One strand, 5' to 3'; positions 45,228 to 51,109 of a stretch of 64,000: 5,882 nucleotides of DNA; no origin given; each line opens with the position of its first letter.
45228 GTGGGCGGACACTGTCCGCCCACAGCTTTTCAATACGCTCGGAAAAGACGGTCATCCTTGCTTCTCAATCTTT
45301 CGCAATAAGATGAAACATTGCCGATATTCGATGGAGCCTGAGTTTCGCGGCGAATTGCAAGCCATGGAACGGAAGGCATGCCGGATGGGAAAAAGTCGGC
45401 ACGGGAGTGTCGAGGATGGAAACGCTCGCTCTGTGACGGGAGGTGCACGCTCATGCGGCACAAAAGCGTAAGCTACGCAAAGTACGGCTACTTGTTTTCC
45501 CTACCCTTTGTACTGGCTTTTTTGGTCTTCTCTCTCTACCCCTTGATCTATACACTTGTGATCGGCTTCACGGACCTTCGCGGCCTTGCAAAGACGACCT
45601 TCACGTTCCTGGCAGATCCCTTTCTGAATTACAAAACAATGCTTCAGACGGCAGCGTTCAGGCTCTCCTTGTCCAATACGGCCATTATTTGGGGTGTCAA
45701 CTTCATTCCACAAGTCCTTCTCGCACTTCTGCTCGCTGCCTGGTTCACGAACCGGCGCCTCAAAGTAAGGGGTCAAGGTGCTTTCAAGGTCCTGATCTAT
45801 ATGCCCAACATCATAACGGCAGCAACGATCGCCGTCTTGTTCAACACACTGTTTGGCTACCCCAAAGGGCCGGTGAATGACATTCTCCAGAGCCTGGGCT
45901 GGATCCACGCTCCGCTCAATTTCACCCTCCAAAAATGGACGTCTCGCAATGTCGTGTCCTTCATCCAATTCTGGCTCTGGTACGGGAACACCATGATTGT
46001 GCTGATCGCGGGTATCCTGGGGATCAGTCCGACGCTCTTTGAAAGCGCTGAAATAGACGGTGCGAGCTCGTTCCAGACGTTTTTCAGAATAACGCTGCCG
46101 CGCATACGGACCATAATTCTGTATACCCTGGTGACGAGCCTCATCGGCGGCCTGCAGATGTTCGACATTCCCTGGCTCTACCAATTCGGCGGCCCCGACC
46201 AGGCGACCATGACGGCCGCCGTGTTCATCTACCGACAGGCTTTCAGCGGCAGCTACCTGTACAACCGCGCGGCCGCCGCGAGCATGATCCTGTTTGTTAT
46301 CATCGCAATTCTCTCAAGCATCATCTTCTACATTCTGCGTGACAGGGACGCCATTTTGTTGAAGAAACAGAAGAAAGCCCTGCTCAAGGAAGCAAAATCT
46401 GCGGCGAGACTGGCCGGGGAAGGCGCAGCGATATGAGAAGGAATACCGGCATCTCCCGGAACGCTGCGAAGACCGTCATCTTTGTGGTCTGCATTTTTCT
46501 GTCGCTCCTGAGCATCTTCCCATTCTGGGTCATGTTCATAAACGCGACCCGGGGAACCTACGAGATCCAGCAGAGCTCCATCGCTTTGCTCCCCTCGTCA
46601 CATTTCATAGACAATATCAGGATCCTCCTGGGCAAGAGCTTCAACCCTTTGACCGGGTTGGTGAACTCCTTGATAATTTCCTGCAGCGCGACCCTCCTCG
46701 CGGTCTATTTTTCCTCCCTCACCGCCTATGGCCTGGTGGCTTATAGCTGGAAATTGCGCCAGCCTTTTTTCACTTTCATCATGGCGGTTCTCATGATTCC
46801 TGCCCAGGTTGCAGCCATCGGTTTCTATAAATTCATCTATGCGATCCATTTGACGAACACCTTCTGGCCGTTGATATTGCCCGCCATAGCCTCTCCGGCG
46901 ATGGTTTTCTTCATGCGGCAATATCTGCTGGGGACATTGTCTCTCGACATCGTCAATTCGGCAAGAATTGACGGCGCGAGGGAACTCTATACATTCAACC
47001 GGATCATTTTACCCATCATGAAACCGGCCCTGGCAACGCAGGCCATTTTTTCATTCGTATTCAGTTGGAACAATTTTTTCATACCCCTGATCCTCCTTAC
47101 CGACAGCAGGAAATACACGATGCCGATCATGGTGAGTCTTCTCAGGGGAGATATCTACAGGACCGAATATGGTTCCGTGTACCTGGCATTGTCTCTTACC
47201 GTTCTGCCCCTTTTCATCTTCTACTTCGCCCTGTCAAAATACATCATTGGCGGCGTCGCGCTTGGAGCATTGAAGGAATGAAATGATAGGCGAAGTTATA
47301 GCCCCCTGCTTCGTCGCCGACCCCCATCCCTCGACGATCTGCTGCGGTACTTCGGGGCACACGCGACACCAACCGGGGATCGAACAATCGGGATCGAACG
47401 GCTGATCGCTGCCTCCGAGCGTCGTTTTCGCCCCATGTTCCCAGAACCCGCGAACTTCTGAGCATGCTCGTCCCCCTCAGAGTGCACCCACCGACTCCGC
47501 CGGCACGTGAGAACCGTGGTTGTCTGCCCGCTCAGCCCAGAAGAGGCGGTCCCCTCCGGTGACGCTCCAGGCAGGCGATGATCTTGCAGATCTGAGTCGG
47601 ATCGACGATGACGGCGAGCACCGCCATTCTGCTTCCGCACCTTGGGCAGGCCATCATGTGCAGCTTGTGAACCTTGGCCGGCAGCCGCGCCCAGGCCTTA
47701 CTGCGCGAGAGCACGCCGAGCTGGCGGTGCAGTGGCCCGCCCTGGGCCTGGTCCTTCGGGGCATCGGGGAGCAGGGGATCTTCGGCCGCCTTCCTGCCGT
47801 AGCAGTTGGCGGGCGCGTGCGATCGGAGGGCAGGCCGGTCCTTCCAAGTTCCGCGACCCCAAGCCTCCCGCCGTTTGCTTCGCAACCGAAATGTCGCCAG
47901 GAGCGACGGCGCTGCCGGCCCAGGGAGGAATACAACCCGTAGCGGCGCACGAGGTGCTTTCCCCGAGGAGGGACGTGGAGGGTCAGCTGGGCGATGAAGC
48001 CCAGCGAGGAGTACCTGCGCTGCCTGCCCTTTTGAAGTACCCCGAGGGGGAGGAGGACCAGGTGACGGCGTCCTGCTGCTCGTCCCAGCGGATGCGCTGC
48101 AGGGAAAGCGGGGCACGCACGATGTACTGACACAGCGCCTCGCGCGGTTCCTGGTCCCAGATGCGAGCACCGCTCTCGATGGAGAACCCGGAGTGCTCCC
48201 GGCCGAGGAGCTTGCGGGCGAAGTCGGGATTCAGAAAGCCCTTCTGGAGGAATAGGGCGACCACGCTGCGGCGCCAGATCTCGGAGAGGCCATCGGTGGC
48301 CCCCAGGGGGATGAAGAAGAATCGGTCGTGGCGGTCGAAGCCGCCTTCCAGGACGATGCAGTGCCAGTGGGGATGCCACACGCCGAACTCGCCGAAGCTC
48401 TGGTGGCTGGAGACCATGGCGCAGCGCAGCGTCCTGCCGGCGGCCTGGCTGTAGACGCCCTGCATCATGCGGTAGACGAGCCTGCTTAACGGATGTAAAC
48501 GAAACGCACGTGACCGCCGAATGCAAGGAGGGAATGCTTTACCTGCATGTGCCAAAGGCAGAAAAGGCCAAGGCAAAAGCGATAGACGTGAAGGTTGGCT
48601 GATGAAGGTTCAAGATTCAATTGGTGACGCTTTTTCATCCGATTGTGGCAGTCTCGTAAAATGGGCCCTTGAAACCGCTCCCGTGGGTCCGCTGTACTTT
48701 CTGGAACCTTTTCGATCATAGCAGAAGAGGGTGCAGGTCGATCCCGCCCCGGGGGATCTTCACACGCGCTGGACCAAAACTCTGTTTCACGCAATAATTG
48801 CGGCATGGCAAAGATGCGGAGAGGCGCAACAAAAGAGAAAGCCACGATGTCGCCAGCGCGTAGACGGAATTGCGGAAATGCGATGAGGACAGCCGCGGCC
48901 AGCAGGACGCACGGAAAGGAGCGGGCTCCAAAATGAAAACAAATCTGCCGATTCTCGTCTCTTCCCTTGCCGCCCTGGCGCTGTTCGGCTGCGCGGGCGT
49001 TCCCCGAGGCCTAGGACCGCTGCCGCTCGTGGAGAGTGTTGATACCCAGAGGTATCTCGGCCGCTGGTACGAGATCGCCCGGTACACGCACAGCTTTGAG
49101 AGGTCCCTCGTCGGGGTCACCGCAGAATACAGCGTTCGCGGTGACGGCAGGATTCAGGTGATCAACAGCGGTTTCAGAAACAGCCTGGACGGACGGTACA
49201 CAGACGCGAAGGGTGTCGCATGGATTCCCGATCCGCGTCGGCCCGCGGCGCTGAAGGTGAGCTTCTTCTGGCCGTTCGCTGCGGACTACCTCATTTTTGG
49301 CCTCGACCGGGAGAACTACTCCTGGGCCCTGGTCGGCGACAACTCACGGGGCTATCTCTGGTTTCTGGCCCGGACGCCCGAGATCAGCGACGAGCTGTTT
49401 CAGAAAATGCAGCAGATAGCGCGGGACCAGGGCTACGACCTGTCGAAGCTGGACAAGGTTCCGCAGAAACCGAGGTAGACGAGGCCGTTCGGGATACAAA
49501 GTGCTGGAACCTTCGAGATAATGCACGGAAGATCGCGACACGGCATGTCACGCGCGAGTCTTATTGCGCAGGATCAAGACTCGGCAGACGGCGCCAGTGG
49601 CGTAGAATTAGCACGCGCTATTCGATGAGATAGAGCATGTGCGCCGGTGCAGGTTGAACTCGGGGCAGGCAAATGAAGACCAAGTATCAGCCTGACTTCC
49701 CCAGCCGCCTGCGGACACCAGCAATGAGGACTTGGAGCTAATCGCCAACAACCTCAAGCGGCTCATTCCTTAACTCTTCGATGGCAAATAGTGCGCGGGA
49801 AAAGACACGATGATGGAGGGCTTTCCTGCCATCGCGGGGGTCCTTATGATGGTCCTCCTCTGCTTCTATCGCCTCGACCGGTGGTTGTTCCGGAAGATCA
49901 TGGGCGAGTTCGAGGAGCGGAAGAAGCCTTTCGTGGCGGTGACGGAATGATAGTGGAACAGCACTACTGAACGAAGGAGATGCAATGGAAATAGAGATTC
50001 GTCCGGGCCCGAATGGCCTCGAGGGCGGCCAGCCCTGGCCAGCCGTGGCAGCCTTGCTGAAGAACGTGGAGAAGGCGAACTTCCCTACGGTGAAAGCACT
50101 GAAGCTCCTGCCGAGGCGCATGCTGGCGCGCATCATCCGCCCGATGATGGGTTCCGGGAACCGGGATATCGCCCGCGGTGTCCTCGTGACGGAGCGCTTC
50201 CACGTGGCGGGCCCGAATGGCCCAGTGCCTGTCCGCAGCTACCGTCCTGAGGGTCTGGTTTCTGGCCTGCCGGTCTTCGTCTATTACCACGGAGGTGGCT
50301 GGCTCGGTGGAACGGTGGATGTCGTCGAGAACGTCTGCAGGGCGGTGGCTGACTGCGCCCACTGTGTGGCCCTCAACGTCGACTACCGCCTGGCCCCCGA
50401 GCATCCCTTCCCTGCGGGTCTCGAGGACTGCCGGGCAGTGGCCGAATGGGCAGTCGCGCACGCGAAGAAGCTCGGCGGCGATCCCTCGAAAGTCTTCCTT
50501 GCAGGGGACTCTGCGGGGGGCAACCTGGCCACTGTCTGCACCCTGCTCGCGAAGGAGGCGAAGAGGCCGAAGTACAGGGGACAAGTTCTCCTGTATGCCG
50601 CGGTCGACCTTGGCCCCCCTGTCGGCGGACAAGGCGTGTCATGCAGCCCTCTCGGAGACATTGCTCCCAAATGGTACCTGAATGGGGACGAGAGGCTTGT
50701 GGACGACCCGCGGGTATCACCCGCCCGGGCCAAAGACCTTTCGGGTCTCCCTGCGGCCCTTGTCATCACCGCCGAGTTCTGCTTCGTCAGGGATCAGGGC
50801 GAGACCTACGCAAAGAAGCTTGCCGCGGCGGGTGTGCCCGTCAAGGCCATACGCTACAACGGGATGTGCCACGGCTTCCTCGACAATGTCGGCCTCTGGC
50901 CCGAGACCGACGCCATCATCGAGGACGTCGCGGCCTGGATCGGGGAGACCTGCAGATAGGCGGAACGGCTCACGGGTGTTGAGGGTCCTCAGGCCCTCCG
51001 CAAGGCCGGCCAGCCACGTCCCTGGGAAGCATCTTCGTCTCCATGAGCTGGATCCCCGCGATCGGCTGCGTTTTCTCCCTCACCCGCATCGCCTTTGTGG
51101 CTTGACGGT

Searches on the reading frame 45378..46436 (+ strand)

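Call 65: search_protein_families(library=pfam, proteins=[window:45378-46436:+], max_evalue=0.0001)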
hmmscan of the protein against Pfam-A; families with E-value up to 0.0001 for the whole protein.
window:45378-46436:+ (352 aa): 1 family
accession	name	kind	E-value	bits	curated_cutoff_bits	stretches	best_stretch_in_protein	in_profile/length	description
PF00528.27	BPD_transp_1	-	3.8e-09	37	26.4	1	113-321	2-175/184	Binding-protein-dependent transport system inner membrane component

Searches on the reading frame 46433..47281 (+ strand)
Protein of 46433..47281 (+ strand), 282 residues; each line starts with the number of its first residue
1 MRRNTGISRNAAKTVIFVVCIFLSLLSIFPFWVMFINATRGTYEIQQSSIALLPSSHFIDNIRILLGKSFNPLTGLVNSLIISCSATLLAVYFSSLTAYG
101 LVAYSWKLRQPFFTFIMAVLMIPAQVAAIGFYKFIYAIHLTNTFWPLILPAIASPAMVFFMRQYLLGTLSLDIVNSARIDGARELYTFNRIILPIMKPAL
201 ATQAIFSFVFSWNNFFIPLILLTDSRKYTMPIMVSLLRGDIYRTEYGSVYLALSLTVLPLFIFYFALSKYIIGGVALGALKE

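Call 65: search_protein_families(library=pfam, proteins=[window:46433-47281:+], max_evalue=0.0001)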
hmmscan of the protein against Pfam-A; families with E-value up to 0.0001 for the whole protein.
window:46433-47281:+ (282 aa): 1 family
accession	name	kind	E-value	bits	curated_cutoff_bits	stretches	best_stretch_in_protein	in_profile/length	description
PF00528.27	BPD_transp_1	-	7.2e-16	58.9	26.4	1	93-271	4-178/184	Binding-protein-dependent transport system inner membrane component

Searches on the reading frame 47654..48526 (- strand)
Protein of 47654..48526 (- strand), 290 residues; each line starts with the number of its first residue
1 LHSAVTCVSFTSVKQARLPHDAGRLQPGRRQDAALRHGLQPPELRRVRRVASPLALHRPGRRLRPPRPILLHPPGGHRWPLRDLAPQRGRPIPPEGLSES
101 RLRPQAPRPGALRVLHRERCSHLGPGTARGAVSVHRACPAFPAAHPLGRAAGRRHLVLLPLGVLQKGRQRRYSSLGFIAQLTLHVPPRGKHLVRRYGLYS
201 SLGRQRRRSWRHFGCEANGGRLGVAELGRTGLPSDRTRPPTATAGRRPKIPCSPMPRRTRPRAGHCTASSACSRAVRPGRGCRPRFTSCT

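Call 65: search_protein_families(library=pfam, proteins=[window:47654-48526:-], max_evalue=0.0001)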
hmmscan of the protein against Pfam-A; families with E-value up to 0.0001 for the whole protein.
window:47654-48526:- (290 aa): 1 family
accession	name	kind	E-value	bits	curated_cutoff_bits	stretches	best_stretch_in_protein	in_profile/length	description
PF04986.18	Y2_Tnp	-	5.5e-05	23.7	20.9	1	168-202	145-179/183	Putative transposase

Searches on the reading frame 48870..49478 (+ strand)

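Call 65: search_protein_families(library=pfam, proteins=[window:48870-49478:+], max_evalue=0.0001)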
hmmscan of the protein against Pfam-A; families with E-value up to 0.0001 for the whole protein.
window:48870-49478:+ (202 aa): 2 families
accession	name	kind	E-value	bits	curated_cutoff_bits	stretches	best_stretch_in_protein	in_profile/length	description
PF08212.18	Lipocalin_2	-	2.4e-42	144.8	24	1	57-199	1-146/146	Lipocalin-like domain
PF00061.29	Lipocalin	-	8.6e-07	29.7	23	1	64-199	2-143/145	Lipocalin / cytosolic fatty-acid binding protein family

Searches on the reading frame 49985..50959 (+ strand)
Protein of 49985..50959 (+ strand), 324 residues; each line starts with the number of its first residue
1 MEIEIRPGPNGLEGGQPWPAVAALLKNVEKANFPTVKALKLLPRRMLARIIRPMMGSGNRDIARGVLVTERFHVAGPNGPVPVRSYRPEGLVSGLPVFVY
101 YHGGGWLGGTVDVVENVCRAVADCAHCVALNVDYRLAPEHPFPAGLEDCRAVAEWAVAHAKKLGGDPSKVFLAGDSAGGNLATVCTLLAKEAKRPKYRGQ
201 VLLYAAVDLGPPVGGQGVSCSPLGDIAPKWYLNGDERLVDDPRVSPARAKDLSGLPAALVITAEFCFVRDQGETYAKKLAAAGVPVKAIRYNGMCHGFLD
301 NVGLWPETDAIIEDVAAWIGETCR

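Call 65: search_protein_families(library=pfam, proteins=[window:49985-50959:+], max_evalue=0.0001)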
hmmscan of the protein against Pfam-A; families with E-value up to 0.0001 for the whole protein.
window:49985-50959:+ (324 aa): 3 families
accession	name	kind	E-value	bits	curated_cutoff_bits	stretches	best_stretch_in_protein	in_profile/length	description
PF07859.19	Abhydrolase_3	-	5e-65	219.6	25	1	98-299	1-209/210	alpha/beta hydrolase fold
PF20434.5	BD-FAE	-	1.3e-20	74.3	26.8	1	86-191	4-112/215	BD-FAE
PF00135.34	COesterase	-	4e-08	33.1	27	1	93-189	101-204/515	Carboxylesterase family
